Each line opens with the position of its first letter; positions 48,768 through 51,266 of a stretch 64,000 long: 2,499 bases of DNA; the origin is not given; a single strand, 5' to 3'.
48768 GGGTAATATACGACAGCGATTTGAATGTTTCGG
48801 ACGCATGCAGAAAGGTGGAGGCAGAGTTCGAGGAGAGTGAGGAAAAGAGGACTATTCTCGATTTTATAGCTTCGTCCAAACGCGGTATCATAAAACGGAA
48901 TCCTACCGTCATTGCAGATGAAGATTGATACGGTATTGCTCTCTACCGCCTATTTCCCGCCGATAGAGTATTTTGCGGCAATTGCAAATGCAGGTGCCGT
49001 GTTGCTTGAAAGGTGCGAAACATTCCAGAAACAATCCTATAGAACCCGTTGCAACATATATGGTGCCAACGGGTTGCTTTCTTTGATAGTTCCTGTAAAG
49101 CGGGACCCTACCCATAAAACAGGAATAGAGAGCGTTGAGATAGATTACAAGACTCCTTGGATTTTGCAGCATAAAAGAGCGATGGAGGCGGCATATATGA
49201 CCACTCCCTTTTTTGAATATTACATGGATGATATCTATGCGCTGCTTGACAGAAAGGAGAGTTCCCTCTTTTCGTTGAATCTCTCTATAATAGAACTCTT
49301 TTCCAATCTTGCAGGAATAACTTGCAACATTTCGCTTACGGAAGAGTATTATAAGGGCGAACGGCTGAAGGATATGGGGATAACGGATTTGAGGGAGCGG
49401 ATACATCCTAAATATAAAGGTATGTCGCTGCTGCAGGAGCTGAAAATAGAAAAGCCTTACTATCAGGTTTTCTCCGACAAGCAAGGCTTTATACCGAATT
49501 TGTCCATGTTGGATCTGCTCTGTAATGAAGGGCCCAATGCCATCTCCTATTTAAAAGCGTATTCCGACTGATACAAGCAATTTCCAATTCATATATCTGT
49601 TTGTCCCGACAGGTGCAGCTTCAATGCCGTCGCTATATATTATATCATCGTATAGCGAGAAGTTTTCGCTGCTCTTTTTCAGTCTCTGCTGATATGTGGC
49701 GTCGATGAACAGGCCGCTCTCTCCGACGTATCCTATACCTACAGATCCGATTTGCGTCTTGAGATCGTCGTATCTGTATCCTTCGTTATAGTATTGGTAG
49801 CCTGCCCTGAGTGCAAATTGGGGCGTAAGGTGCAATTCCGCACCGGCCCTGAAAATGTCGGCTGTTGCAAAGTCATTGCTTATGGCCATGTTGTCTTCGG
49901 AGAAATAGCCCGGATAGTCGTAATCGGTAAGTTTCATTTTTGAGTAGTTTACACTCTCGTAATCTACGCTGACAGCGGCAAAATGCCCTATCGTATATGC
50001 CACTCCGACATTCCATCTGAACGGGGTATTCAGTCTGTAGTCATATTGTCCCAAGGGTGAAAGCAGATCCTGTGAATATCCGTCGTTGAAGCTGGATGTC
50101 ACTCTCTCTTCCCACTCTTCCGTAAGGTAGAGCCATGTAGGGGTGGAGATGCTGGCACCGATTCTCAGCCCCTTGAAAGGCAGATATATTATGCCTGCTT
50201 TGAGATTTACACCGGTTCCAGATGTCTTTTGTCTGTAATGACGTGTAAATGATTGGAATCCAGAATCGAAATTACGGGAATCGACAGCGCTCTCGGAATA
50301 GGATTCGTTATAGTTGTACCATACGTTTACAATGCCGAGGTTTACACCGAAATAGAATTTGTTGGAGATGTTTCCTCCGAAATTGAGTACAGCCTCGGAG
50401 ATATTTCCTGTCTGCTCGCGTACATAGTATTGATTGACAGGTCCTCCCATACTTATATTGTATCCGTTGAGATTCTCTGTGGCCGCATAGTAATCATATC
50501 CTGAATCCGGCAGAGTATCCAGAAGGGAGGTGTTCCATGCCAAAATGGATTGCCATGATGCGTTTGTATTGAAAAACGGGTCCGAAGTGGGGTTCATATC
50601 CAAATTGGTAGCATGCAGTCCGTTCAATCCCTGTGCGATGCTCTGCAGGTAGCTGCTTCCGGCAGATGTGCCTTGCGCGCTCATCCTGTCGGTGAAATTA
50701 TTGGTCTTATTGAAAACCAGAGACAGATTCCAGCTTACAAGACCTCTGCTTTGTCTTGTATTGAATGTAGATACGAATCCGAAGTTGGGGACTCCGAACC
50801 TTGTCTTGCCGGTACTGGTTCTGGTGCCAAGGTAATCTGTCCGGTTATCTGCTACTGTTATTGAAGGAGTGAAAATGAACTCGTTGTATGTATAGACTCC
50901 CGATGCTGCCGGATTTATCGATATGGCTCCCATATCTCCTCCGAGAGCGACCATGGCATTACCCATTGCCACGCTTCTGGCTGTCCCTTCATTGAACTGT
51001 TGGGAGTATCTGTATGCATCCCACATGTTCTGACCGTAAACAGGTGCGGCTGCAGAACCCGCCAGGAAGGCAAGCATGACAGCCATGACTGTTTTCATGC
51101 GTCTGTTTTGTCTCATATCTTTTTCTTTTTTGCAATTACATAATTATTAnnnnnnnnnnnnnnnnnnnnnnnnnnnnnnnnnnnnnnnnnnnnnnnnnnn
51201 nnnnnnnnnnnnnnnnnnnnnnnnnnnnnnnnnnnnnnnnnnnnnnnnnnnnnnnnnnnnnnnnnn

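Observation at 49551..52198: Two-gene module: aromatic-hyper-rich low-complexity lipoprotein followed by a FadL/PorV-like barrel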

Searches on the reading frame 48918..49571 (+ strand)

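Call 17: search_protein_families(library=pfam, proteins=[window:48918-49571:+], max_evalue=0.001)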
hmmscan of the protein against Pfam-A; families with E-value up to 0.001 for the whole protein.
window:48918-49571:+ (217 aa): 1 family
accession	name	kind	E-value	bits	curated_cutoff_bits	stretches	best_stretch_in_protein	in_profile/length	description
PF08889.16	WbqC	-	4e-35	122.1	21.3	2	11-150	3-141/218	WbqC-like protein family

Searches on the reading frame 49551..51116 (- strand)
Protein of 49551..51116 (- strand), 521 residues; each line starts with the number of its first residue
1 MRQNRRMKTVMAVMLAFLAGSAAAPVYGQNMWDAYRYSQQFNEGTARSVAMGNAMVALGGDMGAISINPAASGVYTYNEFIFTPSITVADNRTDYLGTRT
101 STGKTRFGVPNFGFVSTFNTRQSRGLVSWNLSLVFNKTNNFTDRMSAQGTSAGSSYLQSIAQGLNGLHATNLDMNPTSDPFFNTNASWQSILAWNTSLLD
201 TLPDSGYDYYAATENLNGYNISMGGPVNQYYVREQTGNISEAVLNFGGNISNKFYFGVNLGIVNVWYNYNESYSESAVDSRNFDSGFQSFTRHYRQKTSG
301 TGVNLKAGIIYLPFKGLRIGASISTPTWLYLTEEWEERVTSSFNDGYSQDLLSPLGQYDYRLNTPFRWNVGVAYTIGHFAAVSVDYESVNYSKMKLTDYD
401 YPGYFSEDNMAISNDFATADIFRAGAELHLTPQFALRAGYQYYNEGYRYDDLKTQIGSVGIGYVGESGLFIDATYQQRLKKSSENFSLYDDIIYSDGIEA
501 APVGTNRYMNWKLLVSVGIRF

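Call 3: search_protein_families(library=pfam, proteins=[window:49551-51116:-], max_evalue=1)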
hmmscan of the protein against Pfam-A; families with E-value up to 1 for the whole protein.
window:49551-51116:- (521 aa): 2 families
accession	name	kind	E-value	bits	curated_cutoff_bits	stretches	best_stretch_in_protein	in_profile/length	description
PF03687.19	UPF0164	-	0.00048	19.5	21.4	1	14-155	14-159/325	Uncharacterised protein family (UPF0164)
PF13505.12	OMP_b-brl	-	0.029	15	28.7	1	285-463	42-173/175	Outer membrane protein beta-barrel domain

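Call 4: search_protein_families(library=ncbifam, proteins=[window:49551-51116:-], max_evalue=1)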
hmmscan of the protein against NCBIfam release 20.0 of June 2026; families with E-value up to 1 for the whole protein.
window:49551-51116:- (521 aa): 3 families
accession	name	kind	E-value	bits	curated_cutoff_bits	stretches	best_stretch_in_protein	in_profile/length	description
NF033709.1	PorV_fam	subfamily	2e-06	27.6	90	2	395-477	239-308/326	PorV/PorQ family protein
NF052325.1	PorVQ2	equivalog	0.0046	15.9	325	1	33-71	21-61/354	putative type IX sorting system protein PorV2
NF009119.0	PRK12470.1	equivalog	0.0088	15.1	498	1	14-75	128-190/462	amidase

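Call 6: search_solved_structures(query=window:49551-51116:-, max_evalue=10, show_alignments=2)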
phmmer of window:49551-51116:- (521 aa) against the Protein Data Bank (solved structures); distinct sequences matched with E-value up to 10: 7.
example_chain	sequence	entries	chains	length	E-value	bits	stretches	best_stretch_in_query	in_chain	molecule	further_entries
8qwq_A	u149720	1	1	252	0.014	17.2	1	355-463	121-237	Opacity protein opA60 (Fragment)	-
2maf_A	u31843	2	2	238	0.018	16.7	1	355-463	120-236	Opacity protein opA60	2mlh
3a1i_A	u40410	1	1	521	0.04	15.6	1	19-84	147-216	Amidase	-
3a1k_A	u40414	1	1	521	0.074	14.8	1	19-79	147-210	Amidase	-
1rmu_1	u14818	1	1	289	0.083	14.6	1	421-469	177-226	HUMAN RHINOVIRUS 14 COAT PROTEIN (SUBUNIT VP1)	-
5eh1_A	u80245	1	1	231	0.65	11.6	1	291-389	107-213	Interferon gamma receptor 2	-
6e3k_E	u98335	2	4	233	0.85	11.3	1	291-389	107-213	Interferon gamma receptor 2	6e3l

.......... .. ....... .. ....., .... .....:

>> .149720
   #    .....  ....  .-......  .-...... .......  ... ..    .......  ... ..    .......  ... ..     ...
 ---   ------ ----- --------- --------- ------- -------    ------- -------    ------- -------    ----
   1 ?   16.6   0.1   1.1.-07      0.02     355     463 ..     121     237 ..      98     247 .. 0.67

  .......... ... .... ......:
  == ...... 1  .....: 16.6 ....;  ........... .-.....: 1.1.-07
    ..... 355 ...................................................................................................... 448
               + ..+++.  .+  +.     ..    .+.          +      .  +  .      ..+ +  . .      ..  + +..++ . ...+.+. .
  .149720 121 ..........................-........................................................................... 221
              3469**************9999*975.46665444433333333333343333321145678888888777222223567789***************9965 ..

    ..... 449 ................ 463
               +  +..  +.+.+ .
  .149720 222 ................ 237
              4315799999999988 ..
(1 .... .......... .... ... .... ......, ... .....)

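Call 7: find_homologous_proteins(query=window:49551-51116:-)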
Query window:49551-51116:- (521 aa): 725 proteins with E <= 0.001 among 8000 candidates; the best 120 are listed.
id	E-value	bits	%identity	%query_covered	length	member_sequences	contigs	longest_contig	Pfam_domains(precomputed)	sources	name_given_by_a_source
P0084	0.0e+0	1161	100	99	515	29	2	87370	-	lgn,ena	-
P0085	1.4e-270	916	80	96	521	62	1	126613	-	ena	-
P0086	6.5e-260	881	76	95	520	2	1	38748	-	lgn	-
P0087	3.1e-259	879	75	100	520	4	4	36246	-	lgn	-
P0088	4.7e-221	753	64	98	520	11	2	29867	-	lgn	-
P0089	4.6e-217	740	63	99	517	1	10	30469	-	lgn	-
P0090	1.6e-214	731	100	63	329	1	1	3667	-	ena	-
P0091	5.3e-209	713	62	99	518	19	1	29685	-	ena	-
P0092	5.4e-208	710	63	96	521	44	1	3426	-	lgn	-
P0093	7.1e-208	709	62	99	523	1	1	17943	-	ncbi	-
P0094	7.1e-207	706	62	95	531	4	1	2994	-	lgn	-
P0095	7.1e-207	706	60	99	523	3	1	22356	-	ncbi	-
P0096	2.6e-206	704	61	99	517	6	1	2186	-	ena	-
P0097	3.7e-206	704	61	99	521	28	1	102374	PF03349.23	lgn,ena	-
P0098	1.1e-205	702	62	98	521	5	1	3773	-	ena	-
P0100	1.9e-204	698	61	99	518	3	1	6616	PF03349.23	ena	-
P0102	3.9e-204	697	61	99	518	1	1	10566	PF03349.23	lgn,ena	-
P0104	6.6e-200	683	60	99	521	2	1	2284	PF03349.23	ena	-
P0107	1.8e-195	668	59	99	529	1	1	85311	PF03349.23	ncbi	-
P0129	4.8e-171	588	55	99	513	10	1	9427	PF03349.23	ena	-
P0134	1.1e-169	583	51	99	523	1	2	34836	PF03349.23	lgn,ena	-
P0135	9.0e-169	580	55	96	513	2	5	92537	PF03349.23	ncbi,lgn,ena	-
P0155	3.9e-163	562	51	98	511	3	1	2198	PF03349.23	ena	-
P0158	1.8e-162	560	53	99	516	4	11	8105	PF03349.23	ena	-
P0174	1.3e-159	550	52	99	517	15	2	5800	PF03349.23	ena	-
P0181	2.6e-157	543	50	99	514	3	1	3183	PF03349.23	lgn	-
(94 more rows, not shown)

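Call 13: find_related_loci(query=A2, collection=genome_contigs, flank=6000)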
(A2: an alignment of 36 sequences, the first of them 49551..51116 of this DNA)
Query A2 (521 aa) in genome_contigs; peptide patterns used: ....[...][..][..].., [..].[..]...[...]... (x = any residue, [..] = any of these).
561 stretches matched a pattern; 524 encode a relative of the query (tblastn E <= 1e-3); the best 80 are kept; 80 distinct loci.
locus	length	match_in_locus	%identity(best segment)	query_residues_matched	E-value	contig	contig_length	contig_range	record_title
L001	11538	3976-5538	77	1-521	0e+0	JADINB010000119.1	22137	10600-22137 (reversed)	MAG: Candidatus Egerieousia excrementavium isolate 15467 E1M07__C309788_L22137_SRR9113726, whole genome shotgun sequence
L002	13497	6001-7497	80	24-521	0e+0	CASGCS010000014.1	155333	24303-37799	uncultured bacterium isolate SI.B29.metabat-bins.2 genome assembly, contig: SI.B29.metabat-bins.2.fa_k141_207813, whole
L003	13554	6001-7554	64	5-521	0e+0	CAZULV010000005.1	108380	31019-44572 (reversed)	MAG TPA_asm: uncultured Muribaculaceae bacterium isolate SRP313737_co1_158 genome assembly, contig: NODE_275_length_1083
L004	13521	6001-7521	63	21-521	0e+0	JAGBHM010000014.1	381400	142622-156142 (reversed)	MAG: Bacteroidales bacterium isolate RGIG9123 Water_deer_Rectum.Co__c668425, whole genome shotgun sequence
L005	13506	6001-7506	62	26-521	0e+0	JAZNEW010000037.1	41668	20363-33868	MAG: Candidatus Egerieisoma sp. isolate T1900044717_TS20190183.MAGScoT_cleanbin_000013 SGB_1888_k141_256300, whole genom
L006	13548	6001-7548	62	5-521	0e+0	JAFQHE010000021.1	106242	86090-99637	MAG: Bacteroidales bacterium isolate RGIG1816 Goat_Cecum-5__c194082, whole genome shotgun sequence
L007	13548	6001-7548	61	5-521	0e+0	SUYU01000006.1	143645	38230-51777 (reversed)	MAG: Bacteroidales bacterium isolate SIG158 NODE_522_length_143645_cov_6.461287, whole genome shotgun sequence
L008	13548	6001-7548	57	4-521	0e+0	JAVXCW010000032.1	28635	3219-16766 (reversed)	MAG: Bacteroidales bacterium isolate CGS5Y2-bin84 NODE_1369_length_28635_cov_42.649055, whole genome shotgun sequence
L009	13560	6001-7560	59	6-521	0e+0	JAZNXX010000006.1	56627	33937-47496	MAG: Candidatus Egerieisoma sp. isolate T1900044778_TS20190244.MAGScoT_cleanbin_000004 SGB_2523_k141_257740, whole genom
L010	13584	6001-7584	58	5-521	0e+0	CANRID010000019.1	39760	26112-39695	MAG: uncultured Bacteroidales bacterium isolate Lapin-008__bin2 genome assembly, contig: Lapin-008__NODE_1208_length_397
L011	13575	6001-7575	56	1-521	0e+0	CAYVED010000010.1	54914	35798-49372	MAG TPA_asm: uncultured Muribaculaceae bacterium isolate SRP335695_co1_108 genome assembly, contig: NODE_222_length_5491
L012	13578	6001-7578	57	1-521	0e+0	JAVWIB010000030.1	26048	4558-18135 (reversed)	MAG: Bacteroidales bacterium isolate CGS1Y2-bin48 NODE_1404_length_26048_cov_6.380564, whole genome shotgun sequence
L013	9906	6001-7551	54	5-521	5e-180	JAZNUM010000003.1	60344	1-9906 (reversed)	MAG: Candidatus Egerieisoma sp. isolate T1900044797_TS20190263.MAGScoT_cleanbin_000021 SGB_2688_k141_674073, whole genom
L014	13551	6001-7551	53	5-521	1e-176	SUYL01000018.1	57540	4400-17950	MAG: Bacteroidales bacterium isolate SIG149 k141_138659, whole genome shotgun sequence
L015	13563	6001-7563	52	2-521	7e-175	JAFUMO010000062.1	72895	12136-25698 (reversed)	MAG: Bacteroidales bacterium isolate RGIG4631 Roe_deer_Rectum-4__c516922, whole genome shotgun sequence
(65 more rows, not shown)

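Call 18: predict_structure(alignment_id=A2)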
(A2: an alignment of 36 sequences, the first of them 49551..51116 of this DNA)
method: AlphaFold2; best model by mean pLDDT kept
length: 521 residues; sequences in the alignment: 36
mean_pLDDT: 89.9   pTM: 0.83
mean pLDDT of the five models: 89.9, 87.6, 87.3, 86.4, 85.3
residues with pLDDT >= 90: 385; 70-90: 102; 50-70: 16; < 50: 18
segments of 3 or more residues with pLDDT < 50: 1-3, 15-28
pLDDT, mean of each block of 10 residues (from residue 1): 55 47 38 90 93 93 93 92 96 96 94 91 73 93 95 92 86 88 87 95 86 88 94 95 94 94 96 97 96 96 97 94 96 95 96 93 96 93 97 92 87 94 96 95 87 92 94 95 88 85 93 96 90
secondary structure, 60 per line:
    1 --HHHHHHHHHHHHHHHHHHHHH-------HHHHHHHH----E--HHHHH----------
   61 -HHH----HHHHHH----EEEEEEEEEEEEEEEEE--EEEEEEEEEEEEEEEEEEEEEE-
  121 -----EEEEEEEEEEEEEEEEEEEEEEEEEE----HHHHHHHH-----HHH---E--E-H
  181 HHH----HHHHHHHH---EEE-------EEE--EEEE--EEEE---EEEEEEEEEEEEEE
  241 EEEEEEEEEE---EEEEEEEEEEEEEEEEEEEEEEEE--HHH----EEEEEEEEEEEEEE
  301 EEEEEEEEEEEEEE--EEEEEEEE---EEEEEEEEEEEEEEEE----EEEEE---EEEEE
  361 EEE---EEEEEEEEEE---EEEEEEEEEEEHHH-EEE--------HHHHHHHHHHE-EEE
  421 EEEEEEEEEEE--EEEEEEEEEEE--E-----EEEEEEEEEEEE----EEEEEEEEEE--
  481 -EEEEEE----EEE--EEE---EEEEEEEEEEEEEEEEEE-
elements in order: H3-23 H31-38 H46-50 H69-74 E79-95 E98-119 E126-151 H156-163 H180-183 H188-195 E199-201 E209-211 E214-217 E220-223 E227-250 E254-277 E287-314 E317-324 E328-343 E348-352 E356-363 E367-376 E380-390 E395-397 H406-415 E418-431 E434-444 E453-464 E469-478 E482-487 E492-494 E497-499 E503-520

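Call 23: fold_search(model_id=the predicted structure, library=pdb)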
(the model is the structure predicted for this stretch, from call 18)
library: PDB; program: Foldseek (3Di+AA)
matches with E <= 10: 891; with E <= 0.001: 254
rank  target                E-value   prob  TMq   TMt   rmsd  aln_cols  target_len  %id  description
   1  3pgs_A                1.1e-17  1.00  0.49  0.59   8.9       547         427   12  Phe3Gly mutant of EcFadL (released 2011-05-25)
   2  9hiv_F                6.3e-17  1.00  0.52  0.64   7.6       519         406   12  BamADG components of the Bacteroides thetaiotaomicron BAM machinery (released 2025-08-27)
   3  3pgs_B                8.4e-17  1.00  0.47  0.56   9.0       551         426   12  Phe3Gly mutant of EcFadL (released 2011-05-25)
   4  3dwn_A                1.0e-16  1.00  0.49  0.60   8.5       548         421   12  Crystal structure of the long-chain fatty acid transporter FadL mutant A77E/S100R (released 2008-12-16)
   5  3bs0_A                2.0e-16  1.00  0.51  0.63   8.1       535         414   14  Crystal structure of the P. putida toluene transporter TodX (released 2008-06-10)
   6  3pf1_A                3.4e-16  1.00  0.49  0.58   8.3       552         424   11  E. coli FadL Asp348Ala mutant (released 2011-05-25)
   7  9hjm_F                3.6e-16  1.00  0.52  0.66   8.3       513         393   12  Porphyromonas gingivalis BAM complex (released 2025-11-19)
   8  2r4l_A                4.0e-16  1.00  0.49  0.60   8.5       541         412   11  Crystal structure of the long-chain fatty acid transporter FadL mutant P34A (released 2008-09-16)
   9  2r4l_B                6.8e-16  1.00  0.48  0.58   9.1       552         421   10  Crystal structure of the long-chain fatty acid transporter FadL mutant P34A (released 2008-09-16)
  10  3dwo                  7.2e-16  1.00  0.52  0.60   8.5       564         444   12  Crystal structure of a Pseudomonas aeruginosa FadL homologue (released 2008-12-16)
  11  2r4n_A                8.1e-16  1.00  0.47  0.56   9.2       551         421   11  Crystal structure of the long-chain fatty acid transporter FadL mutant N33A (released 2008-09-16)
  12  1t16_A                8.5e-16  1.00  0.48  0.57   9.1       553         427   11  Crystal structure of the bacterial fatty acid transporter FadL from Escherichia coli (released 2004-06-15)
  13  3brz                  9.6e-16  1.00  0.49  0.62   8.5       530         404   13  Crystal structure of the Pseudomonas putida toluene transporter TodX (released 2008-06-10)
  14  6z37                  1.3e-15  1.00  0.50  0.61   8.7       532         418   13  TodX monoaromatic hydrocarbon channel deltaS2 mutant (released 2020-11-04)
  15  9n2d_B                2.3e-15  1.00  0.51  0.66   7.1       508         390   13  Cryo-EM structure of an extended F. johnsoniae BAM complex, composite map (released 2025-07-09)
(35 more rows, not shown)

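Call 26: search_solved_structures(query=A2, max_evalue=10)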
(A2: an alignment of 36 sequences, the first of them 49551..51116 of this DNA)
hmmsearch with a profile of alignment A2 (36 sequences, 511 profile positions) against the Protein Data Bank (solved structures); distinct sequences matched with E-value up to 10: 5.
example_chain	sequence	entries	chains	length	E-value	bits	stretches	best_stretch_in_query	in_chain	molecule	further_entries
3bry_A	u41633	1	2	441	7.2e-05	24.7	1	355-475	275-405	TbuX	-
8qwq_A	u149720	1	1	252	0.0017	20.2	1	350-459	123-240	Opacity protein opA60 (Fragment)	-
2maf_A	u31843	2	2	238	0.0052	18.6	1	350-457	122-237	Opacity protein opA60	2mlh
3dwo_X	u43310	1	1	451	0.0084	17.9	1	405-474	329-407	Probable outer membrane protein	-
5h6s_A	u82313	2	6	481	0.66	11.6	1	28-69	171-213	Amidase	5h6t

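Call 52: search_protein_families(library=pfam, alignment_id=A2, max_evalue=0.01)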
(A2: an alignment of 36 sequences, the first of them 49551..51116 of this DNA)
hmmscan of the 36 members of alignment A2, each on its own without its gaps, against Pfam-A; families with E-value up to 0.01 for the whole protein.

A. member 1, window:49551-51116:- (521 aa): 1 family
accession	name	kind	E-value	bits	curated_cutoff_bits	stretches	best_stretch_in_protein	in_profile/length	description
PF03687.19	UPF0164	-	0.00048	19.5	21.4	1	14-155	14-159/325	Uncharacterised protein family (UPF0164)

B. families by the number of members that match (of 36 scanned): 6 families
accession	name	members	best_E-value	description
PF03687.19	UPF0164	11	5.4e-05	Uncharacterised protein family (UPF0164)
PF01389.23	OmpA_membrane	5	0.00014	OmpA-like transmembrane domain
PF03349.22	Toluene_X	4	1.8e-08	Outer membrane protein transport protein (OMPP1/FadL/TodX)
PF13505.12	OMP_b-brl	3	0.00039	Outer membrane protein beta-barrel domain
PF13729.12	TraF_2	1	0.0035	F plasmid transfer operon, TraF, protein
PF10813.13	Herpesvir_UL11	1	0.0087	Herpesvirus UL11 homologue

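Call 53: search_protein_families(library=ncbifam, alignment_id=A2, max_evalue=0.01)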
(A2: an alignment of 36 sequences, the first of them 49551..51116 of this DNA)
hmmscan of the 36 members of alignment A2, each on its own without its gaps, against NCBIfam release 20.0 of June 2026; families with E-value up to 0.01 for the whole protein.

A. member 1, window:49551-51116:- (521 aa): 3 families
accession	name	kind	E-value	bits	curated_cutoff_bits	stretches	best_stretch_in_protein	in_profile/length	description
NF033709.1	PorV_fam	subfamily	2e-06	27.6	90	1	395-477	239-308/326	PorV/PorQ family protein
NF052325.1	PorVQ2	equivalog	0.0046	15.9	325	0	33-71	21-61/354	putative type IX sorting system protein PorV2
NF009119.0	PRK12470.1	equivalog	0.0088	15.1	498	0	14-75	128-190/462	amidase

B. families by the number of members that match (of 36 scanned): 10 families
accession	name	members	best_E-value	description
NF033709.1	PorV_fam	33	6.1e-11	PorV/PorQ family protein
NF052325.1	PorVQ2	10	6.2e-08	putative type IX sorting system protein PorV2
NF033711.1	T9SS_PorQ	4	1.7e-06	type IX secretion system protein PorQ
NF009119.0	PRK12470.1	3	0.0027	amidase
NF053685.1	BamG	1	6.7e-10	BamG family beta-barrel-assembly machinery protein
NF050080.1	pilus_FilD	1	4.1e-05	putative pilus system OmpP1/FadL family transporter FilD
NF033908.1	AcfA_fam_omp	1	0.00096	AcfA family outer membrane beta-barrel protein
NF041571.1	alkn_up_AupA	1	0.0015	alkane uptake protein AupA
NF033736.2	blaAFM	1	0.0033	AFM family subclass B1 metallo-beta-lactamase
NF000259.2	blaNDM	1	0.0067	NDM family subclass B1 metallo-beta-lactamase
